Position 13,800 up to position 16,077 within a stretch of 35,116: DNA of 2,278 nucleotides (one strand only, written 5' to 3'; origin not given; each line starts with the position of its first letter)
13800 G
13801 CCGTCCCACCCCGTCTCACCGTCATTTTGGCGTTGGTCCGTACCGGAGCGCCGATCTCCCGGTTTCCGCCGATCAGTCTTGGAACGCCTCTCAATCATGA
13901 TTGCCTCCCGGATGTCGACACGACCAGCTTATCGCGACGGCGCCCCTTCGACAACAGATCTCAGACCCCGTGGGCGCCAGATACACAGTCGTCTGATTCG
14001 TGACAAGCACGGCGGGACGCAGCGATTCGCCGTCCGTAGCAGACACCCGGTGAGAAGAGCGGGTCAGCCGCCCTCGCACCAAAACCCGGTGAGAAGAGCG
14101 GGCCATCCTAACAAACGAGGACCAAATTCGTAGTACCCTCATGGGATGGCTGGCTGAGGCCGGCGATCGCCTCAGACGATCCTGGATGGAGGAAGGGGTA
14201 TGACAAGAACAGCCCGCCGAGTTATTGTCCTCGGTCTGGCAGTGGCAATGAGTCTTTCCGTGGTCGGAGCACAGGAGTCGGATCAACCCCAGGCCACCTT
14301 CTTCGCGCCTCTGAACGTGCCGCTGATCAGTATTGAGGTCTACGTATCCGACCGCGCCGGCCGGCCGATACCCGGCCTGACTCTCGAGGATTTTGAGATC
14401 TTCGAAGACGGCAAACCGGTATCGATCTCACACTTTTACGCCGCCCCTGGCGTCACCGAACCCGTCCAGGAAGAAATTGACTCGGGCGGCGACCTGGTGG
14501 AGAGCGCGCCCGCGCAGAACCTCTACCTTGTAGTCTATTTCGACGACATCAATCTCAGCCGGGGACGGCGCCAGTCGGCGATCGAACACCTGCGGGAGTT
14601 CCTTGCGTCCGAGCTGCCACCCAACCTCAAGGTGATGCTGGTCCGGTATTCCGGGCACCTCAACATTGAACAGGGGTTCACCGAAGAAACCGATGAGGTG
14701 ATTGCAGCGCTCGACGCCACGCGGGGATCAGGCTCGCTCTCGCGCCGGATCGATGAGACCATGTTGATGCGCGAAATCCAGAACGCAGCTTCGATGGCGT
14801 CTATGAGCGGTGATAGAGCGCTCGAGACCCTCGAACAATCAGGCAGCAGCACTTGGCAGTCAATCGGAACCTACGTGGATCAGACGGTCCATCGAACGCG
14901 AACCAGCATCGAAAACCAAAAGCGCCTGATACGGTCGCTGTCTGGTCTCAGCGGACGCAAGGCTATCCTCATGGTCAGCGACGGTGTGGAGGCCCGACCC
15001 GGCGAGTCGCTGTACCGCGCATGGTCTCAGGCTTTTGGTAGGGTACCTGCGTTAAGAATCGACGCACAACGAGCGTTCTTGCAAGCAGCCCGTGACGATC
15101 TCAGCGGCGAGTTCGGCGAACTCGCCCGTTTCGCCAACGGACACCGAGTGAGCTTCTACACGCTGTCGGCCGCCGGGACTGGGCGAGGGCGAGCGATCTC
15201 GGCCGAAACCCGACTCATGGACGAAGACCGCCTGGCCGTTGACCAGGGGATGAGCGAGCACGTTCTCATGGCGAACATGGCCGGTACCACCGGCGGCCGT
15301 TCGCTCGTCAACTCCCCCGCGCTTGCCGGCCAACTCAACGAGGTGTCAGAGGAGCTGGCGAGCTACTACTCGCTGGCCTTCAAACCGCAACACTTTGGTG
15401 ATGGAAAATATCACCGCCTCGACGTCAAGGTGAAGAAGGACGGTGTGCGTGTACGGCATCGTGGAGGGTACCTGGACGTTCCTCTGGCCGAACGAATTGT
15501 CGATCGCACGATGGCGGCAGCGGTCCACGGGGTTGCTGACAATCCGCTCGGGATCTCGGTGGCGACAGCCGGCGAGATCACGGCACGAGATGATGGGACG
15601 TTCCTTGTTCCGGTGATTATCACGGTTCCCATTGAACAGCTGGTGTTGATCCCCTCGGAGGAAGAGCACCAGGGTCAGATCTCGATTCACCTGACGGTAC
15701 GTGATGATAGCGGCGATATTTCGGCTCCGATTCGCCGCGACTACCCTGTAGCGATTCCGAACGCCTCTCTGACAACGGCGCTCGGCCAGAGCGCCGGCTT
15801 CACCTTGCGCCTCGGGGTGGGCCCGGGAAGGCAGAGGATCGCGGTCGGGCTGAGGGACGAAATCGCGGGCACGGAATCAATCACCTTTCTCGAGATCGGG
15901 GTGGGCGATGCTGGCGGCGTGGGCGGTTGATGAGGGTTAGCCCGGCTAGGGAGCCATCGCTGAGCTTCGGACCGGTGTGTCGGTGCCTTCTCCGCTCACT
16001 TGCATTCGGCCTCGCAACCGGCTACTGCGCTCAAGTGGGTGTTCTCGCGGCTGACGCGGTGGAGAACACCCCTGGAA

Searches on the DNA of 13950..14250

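Call 9: search_rna_families(source=window, start=13950, end=14250, threshold=evalue, max_evalue=10)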
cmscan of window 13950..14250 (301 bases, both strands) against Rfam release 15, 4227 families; matches with E-value up to 10: 1.
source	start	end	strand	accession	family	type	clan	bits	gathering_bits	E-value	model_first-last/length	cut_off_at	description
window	14144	14157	+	RF01135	sR24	Gene; snRNA; snoRNA; CD-box;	-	13.8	36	1.5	40-53/55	no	Small nucleolar RNA sR24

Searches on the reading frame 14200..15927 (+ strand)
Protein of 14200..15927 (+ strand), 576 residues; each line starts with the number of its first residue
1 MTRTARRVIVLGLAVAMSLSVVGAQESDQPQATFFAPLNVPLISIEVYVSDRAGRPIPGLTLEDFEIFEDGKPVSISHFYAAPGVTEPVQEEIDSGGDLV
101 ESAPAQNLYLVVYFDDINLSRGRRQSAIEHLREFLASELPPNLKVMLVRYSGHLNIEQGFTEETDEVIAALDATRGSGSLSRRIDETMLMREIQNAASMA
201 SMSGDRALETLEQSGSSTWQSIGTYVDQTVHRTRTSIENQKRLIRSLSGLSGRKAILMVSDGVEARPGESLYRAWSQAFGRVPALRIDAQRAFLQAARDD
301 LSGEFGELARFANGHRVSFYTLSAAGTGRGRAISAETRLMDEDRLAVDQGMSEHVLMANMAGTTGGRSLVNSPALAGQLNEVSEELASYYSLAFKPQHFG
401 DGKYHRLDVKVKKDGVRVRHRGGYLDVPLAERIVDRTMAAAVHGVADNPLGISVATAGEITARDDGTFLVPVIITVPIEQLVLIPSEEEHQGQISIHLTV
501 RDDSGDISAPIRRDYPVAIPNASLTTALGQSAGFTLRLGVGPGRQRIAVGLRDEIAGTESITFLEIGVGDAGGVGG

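Call 57: search_protein_families(library=pfam, proteins=[window:14200-15927:+], max_evalue=0.01)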
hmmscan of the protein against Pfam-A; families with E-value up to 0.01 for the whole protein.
window:14200-15927:+ (576 aa): 1 family
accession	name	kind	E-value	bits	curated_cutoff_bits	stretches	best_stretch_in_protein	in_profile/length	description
PF13519.12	VWA_2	-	0.0031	18.6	27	0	122-184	19-73/107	von Willebrand factor type A domain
